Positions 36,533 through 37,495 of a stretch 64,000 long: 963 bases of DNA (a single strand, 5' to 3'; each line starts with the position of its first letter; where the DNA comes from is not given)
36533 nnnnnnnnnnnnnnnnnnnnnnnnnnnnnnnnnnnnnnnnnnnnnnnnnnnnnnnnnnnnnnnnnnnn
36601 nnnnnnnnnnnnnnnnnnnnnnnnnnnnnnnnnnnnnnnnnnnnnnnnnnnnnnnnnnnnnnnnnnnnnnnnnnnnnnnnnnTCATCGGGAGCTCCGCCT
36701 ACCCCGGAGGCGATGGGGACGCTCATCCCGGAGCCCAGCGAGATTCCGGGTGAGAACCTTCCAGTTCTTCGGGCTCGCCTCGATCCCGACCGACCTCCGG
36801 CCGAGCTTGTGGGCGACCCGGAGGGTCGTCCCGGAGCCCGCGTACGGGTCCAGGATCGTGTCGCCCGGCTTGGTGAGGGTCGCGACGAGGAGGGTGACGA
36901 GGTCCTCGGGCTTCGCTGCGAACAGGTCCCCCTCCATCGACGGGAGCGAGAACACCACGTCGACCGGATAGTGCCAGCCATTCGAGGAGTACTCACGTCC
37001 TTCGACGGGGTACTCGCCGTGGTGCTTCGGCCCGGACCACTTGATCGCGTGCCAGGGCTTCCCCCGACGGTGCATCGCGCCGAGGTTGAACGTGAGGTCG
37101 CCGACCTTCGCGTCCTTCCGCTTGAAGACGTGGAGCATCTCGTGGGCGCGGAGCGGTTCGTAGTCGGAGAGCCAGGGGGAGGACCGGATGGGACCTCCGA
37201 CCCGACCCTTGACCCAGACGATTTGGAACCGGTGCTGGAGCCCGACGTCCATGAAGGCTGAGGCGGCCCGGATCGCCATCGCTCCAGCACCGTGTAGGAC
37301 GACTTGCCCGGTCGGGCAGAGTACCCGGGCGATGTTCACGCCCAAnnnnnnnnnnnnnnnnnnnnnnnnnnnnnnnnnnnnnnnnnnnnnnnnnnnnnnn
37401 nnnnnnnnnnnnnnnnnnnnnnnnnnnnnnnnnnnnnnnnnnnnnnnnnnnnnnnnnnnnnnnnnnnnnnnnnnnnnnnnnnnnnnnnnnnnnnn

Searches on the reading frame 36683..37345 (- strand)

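Call 60: search_protein_families(library=pfam, proteins=[window:36683-37345:-], max_evalue=0.001)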
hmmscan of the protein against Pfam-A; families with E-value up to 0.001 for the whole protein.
window:36683-37345:- (220 aa): 1 family
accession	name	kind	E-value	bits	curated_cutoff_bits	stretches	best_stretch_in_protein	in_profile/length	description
PF01555.25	N6_N4_Mtase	-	2.1e-21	77.4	26.7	1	5-193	39-214/221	DNA methylase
